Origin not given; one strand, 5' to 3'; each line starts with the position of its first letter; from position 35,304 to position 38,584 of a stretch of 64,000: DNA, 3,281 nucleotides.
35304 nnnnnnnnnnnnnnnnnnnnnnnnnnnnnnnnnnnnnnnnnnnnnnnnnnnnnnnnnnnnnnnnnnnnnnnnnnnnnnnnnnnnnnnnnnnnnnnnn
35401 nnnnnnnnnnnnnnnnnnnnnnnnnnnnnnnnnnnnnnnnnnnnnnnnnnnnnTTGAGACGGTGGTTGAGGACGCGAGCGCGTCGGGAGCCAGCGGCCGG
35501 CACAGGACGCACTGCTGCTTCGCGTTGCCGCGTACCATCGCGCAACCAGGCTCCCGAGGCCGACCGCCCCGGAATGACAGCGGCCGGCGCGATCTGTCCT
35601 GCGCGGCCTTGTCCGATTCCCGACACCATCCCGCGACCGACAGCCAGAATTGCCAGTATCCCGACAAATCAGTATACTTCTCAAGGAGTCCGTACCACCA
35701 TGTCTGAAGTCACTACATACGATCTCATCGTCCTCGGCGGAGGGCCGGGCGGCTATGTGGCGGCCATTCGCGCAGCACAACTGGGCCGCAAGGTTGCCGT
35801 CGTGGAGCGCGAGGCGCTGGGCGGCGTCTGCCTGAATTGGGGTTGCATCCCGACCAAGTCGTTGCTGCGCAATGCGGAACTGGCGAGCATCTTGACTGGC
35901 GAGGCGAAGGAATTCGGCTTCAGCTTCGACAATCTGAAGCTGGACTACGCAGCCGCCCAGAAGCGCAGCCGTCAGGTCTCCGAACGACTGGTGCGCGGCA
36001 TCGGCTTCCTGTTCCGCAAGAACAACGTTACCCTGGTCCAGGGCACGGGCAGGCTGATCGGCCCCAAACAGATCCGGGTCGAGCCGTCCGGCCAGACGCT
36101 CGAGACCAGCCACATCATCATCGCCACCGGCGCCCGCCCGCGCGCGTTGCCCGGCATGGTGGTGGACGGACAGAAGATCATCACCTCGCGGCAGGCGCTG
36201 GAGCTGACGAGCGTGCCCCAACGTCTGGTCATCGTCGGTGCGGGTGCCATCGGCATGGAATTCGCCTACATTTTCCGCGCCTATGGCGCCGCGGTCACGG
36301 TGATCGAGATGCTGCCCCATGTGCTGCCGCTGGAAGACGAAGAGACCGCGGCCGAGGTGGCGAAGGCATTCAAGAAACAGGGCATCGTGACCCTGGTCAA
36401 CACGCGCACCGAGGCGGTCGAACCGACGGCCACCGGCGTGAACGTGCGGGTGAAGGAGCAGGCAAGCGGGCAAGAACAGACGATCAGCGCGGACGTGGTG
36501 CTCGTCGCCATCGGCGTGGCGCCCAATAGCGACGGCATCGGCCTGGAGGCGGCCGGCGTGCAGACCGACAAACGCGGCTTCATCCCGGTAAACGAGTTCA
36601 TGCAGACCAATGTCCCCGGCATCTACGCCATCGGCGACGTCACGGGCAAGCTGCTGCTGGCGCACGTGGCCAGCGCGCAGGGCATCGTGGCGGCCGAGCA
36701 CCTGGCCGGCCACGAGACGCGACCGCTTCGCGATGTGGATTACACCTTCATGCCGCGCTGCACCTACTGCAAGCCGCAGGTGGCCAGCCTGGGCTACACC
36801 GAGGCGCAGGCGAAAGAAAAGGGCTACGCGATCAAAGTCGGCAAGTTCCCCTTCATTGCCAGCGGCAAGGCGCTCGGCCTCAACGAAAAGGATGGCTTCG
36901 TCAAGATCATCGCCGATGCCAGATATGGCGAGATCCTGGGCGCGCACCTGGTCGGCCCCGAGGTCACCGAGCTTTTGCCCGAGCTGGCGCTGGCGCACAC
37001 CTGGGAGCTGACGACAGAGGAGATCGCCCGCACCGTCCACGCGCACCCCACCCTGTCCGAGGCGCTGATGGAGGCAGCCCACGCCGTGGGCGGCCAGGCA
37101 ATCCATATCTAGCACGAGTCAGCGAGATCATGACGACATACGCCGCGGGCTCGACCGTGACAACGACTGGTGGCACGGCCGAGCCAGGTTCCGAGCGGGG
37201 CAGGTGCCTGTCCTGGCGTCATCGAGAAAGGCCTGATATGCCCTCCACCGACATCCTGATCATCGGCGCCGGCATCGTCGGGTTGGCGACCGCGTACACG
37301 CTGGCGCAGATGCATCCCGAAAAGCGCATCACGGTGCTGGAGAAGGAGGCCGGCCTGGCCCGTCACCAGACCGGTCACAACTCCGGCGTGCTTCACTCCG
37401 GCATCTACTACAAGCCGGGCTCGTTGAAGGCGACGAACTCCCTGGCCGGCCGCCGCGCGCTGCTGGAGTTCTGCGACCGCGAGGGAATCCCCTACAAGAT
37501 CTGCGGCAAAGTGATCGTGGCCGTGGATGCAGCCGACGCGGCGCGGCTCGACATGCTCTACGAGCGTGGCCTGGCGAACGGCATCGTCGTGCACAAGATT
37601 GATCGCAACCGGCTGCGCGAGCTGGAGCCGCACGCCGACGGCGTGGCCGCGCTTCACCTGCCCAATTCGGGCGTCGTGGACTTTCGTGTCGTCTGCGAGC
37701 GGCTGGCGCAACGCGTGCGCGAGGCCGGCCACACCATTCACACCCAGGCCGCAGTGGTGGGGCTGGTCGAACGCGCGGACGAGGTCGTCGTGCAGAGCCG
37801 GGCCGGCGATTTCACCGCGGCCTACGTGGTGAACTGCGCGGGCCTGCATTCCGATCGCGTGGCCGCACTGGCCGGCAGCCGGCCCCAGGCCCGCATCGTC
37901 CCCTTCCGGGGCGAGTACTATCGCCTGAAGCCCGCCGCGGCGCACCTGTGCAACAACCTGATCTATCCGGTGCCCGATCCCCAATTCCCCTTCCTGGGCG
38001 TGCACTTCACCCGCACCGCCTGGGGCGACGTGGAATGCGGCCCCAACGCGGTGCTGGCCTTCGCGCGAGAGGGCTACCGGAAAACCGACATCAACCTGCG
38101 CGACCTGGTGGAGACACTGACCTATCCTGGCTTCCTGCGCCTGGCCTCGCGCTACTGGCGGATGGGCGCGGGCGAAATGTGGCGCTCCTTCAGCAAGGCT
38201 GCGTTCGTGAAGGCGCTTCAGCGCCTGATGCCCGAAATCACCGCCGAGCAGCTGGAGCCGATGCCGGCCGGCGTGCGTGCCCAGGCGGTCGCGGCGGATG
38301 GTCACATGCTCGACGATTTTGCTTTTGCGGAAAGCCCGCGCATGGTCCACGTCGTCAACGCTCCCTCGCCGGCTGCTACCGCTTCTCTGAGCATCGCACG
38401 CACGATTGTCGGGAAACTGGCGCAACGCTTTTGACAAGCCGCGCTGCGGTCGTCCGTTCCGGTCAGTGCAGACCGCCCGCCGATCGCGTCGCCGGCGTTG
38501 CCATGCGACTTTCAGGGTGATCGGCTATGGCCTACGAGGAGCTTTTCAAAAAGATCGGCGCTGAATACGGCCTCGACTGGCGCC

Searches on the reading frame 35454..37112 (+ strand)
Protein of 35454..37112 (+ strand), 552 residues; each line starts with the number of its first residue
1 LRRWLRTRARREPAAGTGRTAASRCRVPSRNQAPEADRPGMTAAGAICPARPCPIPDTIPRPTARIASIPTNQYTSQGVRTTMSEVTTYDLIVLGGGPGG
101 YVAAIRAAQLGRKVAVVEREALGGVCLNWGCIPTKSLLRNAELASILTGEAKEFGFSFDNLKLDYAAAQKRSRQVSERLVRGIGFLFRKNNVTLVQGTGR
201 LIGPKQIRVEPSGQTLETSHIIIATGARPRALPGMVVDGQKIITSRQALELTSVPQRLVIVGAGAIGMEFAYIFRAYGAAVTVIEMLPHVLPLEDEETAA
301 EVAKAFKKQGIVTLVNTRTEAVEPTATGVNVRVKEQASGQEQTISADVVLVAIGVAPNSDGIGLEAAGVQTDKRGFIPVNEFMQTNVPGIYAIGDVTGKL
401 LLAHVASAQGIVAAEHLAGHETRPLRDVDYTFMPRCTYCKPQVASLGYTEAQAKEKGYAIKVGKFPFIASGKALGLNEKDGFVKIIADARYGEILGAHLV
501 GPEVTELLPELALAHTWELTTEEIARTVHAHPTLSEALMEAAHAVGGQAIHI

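Call 58: search_protein_families(library=pfam, proteins=[window:35454-37112:+], max_evalue=0.0001)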
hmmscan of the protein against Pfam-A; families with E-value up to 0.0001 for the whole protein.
window:35454-37112:+ (552 aa): 12 families
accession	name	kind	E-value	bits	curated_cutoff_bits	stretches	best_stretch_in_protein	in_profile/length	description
PF07992.20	Pyr_redox_2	-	6.5e-76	256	26.1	1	89-410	1-291/291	Pyridine nucleotide-disulphide oxidoreductase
PF02852.28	Pyr_redox_dim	-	3.4e-38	130.7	25.3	1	433-542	1-110/110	Pyridine nucleotide-disulphide oxidoreductase, dimerisation domain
PF00070.33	Pyr_redox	-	2.7e-23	82.7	22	1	257-334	1-80/82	Pyridine nucleotide-disulphide oxidoreductase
PF13738.12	Pyr_redox_3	-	2.9e-16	60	30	1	92-394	1-305/305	Pyridine nucleotide-disulphide oxidoreductase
PF12831.13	FAD_oxidored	-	4.4e-08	33.3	27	1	90-130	1-42/416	FAD dependent oxidoreductase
PF13450.12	NAD_binding_8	-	7.4e-07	29.8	21.9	0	93-127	1-36/68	NAD(P)-binding Rossmann-like domain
PF03486.20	HI0933_like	-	2.3e-06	27.7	50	0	90-120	2-32/244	HI0933-like protein Rossmann domain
PF01134.28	GIDA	-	5.2e-06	26.2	22.1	1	90-248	1-168/391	Glucose inhibited division protein A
PF00890.30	FAD_binding_2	-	7.6e-06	25.8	20.4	0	90-130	1-41/414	FAD binding domain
PF01266.30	DAO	-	5.4e-05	23.3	27.9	0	90-123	1-35/353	FAD dependent oxidoreductase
PF02826.25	2-Hacid_dh_C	-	7.1e-05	22.7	25.1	0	255-320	36-103/178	D-isomer specific 2-hydroxyacid dehydrogenase, NAD binding domain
PF01946.23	Thi4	-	8.6e-05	22.3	26.2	0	81-125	10-56/235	Thi4 family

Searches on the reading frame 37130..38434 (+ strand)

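Call 58: search_protein_families(library=pfam, proteins=[window:37130-38434:+], max_evalue=0.0001)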
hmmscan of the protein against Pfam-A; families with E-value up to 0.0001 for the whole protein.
window:37130-38434:+ (434 aa): 5 families
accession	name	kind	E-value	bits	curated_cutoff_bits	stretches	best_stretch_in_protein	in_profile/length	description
PF01266.30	DAO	-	4.1e-58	198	27.9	1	41-426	1-350/353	FAD dependent oxidoreductase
PF13450.12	NAD_binding_8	-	2.7e-06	28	21.9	1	44-76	1-31/68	NAD(P)-binding Rossmann-like domain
PF00890.30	FAD_binding_2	-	3.3e-06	27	20.4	0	41-75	1-33/414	FAD binding domain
PF06039.21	Mqo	-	2.6e-05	23.4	27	0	39-91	2-56/489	Malate:quinone oxidoreductase (Mqo)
PF07992.20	Pyr_redox_2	-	3.3e-05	23.9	26.1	0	41-91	2-50/291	Pyridine nucleotide-disulphide oxidoreductase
